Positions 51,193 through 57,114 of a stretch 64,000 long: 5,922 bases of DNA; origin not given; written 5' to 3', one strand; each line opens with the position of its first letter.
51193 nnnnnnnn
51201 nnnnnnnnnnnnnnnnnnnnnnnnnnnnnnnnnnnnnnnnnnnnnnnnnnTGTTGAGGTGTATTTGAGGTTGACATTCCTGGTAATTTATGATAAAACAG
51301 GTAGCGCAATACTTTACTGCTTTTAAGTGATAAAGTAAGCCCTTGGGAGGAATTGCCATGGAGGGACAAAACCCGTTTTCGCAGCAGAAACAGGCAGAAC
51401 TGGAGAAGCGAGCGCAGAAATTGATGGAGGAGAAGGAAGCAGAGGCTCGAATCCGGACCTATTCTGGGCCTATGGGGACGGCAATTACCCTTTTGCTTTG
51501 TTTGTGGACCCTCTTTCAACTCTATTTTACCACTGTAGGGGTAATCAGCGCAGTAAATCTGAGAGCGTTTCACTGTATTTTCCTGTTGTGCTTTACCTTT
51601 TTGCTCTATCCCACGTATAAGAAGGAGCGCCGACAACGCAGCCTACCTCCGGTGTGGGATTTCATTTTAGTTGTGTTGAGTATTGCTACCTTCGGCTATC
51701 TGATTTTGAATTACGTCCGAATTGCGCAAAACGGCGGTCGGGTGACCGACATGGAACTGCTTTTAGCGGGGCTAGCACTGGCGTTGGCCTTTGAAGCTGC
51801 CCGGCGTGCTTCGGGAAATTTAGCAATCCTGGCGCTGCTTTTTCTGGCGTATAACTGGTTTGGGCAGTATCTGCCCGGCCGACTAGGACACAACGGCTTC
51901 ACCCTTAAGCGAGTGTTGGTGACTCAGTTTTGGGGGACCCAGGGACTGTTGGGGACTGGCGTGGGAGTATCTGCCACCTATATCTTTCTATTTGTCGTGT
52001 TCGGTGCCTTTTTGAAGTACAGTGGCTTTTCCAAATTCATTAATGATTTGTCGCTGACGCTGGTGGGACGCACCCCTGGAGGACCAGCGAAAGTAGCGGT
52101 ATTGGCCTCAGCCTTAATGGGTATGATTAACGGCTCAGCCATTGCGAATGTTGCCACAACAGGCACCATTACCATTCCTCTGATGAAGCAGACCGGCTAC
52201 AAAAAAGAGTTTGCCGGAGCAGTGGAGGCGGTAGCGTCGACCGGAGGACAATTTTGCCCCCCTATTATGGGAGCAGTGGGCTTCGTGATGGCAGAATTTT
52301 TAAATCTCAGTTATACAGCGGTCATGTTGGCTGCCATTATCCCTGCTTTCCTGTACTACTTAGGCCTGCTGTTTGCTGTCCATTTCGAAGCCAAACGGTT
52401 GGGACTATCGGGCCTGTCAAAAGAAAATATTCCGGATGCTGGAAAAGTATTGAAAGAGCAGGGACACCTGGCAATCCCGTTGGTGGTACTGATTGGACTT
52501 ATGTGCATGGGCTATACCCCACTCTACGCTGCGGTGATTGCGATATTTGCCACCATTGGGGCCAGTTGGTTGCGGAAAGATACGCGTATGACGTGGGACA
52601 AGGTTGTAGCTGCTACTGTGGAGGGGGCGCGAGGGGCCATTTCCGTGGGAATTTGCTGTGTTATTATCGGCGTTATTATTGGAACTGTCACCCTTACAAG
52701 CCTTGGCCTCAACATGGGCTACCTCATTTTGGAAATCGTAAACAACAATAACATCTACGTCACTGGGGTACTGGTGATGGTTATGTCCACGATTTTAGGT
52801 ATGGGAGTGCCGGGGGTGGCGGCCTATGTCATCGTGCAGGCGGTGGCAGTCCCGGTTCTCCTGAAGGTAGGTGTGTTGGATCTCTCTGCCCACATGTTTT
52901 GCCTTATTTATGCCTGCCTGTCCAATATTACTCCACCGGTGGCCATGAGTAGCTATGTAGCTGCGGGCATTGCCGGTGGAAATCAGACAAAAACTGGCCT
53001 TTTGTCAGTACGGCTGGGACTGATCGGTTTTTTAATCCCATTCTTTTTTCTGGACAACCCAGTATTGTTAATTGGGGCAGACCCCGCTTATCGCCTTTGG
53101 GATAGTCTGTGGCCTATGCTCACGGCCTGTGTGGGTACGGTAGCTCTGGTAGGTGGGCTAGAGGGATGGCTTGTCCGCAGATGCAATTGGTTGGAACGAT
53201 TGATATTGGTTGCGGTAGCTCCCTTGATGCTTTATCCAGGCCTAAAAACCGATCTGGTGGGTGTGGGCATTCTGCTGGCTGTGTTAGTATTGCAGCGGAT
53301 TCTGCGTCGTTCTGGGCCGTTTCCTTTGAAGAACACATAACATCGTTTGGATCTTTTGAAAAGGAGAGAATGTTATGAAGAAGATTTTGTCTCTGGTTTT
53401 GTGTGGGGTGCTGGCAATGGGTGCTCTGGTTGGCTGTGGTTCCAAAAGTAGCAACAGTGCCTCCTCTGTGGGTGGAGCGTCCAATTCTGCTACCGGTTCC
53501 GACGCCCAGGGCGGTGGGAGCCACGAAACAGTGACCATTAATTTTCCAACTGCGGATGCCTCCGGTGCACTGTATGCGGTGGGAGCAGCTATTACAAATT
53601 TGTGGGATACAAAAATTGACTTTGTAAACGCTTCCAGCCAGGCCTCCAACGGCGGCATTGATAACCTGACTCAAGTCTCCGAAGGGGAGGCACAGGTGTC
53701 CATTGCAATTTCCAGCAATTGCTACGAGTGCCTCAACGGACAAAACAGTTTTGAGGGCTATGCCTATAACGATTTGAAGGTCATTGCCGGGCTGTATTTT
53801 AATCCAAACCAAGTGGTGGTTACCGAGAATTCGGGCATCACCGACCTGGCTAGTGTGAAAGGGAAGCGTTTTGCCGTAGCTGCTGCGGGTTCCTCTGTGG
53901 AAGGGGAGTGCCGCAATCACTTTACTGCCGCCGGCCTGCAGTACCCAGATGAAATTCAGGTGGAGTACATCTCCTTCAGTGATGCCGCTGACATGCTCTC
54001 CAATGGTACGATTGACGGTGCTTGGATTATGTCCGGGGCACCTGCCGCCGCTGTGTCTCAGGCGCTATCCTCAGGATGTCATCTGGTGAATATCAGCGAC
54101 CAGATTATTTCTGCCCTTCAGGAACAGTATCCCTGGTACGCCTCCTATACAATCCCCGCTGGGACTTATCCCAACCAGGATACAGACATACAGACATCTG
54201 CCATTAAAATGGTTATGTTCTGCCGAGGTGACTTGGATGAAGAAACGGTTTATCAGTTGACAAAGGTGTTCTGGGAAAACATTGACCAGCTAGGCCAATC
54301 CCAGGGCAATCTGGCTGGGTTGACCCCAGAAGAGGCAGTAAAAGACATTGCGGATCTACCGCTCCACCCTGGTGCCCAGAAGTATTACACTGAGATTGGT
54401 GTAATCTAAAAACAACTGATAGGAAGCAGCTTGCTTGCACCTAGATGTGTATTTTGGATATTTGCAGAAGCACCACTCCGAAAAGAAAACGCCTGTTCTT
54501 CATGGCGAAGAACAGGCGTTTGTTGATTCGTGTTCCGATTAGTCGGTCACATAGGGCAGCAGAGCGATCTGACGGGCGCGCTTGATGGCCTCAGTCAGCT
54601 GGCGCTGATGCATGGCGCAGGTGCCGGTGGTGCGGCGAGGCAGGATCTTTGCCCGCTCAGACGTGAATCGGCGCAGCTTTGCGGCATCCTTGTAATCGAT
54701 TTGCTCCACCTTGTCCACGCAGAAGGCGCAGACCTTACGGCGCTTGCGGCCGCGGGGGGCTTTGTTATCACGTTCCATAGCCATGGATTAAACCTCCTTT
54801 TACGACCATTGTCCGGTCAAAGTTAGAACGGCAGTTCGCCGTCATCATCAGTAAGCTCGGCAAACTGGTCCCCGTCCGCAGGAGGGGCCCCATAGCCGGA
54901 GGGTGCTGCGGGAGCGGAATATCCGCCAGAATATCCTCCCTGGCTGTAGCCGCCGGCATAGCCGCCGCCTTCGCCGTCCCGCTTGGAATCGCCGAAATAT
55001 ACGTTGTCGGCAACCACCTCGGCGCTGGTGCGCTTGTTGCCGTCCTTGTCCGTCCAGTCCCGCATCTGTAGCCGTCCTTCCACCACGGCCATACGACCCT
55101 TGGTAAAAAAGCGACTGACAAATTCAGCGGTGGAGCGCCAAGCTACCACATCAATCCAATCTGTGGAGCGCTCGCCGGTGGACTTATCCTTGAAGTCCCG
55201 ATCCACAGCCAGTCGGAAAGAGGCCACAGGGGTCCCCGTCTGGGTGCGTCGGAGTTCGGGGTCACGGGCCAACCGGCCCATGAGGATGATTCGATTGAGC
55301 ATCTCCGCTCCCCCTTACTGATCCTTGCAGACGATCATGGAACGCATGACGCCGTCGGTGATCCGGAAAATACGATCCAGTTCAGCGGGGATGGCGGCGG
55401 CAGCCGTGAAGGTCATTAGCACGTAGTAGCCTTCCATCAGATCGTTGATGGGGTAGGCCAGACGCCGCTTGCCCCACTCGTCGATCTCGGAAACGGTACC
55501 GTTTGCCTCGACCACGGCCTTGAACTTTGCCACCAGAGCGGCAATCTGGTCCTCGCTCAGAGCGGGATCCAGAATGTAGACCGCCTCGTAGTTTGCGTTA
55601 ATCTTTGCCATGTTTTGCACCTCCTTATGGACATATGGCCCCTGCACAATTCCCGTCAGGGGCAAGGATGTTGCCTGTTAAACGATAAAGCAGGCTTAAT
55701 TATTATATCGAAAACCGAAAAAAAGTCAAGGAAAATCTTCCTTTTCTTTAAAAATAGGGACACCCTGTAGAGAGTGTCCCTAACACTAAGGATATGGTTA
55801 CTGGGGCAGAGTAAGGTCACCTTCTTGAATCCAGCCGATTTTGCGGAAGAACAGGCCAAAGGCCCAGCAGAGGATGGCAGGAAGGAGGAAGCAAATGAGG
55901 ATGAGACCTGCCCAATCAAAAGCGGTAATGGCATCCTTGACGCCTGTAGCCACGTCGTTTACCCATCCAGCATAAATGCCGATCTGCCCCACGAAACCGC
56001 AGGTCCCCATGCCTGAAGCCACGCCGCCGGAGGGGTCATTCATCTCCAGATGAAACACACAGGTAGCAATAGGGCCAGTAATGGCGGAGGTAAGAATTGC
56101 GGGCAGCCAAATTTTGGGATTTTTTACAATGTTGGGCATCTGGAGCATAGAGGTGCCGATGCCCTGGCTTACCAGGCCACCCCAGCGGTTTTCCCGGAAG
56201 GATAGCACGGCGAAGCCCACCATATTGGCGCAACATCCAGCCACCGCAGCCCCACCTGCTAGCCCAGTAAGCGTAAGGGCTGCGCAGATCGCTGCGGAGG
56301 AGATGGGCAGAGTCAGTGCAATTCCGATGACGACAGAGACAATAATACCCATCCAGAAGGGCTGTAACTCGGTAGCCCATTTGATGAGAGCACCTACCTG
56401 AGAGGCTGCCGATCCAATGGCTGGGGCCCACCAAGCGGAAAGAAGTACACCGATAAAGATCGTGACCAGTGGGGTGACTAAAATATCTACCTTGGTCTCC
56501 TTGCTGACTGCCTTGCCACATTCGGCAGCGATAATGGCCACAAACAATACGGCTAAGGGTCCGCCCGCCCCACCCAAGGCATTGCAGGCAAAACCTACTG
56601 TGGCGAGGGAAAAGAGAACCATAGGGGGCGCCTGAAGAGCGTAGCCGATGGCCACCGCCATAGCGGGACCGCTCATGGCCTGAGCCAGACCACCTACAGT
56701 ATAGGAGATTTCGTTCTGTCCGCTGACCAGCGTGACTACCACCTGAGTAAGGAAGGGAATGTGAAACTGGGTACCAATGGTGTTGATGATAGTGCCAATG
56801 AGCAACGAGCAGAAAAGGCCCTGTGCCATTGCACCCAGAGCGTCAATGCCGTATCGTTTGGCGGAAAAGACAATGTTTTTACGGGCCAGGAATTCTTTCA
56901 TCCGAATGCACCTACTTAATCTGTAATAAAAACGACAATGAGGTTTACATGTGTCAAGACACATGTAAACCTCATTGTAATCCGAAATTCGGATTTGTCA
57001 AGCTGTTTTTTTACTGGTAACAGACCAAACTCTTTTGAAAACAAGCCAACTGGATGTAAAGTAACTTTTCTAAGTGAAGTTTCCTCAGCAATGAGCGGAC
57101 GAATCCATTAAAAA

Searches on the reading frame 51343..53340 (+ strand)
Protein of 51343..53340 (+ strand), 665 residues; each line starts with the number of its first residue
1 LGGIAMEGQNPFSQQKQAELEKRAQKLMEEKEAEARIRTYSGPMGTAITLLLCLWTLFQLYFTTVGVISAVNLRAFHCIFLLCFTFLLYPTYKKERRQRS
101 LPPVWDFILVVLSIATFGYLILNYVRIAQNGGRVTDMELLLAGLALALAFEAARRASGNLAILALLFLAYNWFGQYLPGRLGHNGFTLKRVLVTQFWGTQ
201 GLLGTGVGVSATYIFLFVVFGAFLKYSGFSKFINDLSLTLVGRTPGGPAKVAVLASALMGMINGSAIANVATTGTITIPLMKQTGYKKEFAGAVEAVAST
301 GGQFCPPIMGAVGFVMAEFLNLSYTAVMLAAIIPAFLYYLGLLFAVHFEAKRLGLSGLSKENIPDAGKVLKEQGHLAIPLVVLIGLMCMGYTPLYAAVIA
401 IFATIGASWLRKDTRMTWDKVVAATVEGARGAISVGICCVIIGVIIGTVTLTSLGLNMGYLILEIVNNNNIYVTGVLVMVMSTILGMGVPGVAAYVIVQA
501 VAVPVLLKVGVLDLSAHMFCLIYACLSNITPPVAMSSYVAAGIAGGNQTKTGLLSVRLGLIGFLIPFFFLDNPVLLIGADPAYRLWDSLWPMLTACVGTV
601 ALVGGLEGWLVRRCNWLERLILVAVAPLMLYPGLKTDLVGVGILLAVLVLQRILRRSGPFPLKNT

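Call 82: search_protein_families(library=pfam, proteins=[window:51343-53340:+], max_evalue=0.00001)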
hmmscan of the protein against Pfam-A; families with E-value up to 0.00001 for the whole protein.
window:51343-53340:+ (665 aa): 1 family
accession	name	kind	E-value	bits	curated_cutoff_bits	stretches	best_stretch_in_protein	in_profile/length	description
PF06808.19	DctM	-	1.3e-86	291.5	23.8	1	146-577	3-406/413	Tripartite ATP-independent periplasmic transporter, DctM component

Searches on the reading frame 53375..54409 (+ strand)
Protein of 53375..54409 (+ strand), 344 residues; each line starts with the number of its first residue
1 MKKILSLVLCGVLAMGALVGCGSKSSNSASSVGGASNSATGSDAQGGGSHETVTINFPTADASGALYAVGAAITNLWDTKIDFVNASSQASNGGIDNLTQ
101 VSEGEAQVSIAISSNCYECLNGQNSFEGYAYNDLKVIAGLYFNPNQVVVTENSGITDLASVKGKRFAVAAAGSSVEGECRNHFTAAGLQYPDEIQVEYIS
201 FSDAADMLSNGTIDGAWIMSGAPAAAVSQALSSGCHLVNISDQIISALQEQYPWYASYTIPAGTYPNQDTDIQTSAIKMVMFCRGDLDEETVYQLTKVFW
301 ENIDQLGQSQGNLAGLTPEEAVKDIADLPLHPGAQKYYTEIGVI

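Call 82: search_protein_families(library=pfam, proteins=[window:53375-54409:+], max_evalue=0.00001)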
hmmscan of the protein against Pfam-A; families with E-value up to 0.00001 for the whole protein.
window:53375-54409:+ (344 aa): 1 family
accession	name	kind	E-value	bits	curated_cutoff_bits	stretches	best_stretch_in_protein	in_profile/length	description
PF16868.10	NMT1_3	-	6.8e-75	252.8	27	1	59-342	3-289/289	NMT1-like family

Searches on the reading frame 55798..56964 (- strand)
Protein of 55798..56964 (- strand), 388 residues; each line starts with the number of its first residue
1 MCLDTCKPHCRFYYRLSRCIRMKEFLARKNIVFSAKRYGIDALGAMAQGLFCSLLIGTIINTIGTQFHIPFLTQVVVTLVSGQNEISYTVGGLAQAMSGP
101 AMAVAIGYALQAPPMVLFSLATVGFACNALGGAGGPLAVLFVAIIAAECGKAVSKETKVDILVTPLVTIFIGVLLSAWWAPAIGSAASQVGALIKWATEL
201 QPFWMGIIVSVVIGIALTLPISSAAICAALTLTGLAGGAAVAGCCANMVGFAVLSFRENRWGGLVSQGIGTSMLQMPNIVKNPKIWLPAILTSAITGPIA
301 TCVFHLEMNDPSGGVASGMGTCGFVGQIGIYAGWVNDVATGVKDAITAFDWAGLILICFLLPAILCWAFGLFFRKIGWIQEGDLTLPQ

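Call 82: search_protein_families(library=pfam, proteins=[window:55798-56964:-], max_evalue=0.00001)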
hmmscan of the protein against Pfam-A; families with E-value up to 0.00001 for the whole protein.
window:55798-56964:- (388 aa): 1 family
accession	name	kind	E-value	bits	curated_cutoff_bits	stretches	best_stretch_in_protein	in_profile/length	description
PF13303.11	PTS_EIIC_2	-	2.4e-88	296.8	28.9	1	41-385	2-326/327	Phosphotransferase system, EIIC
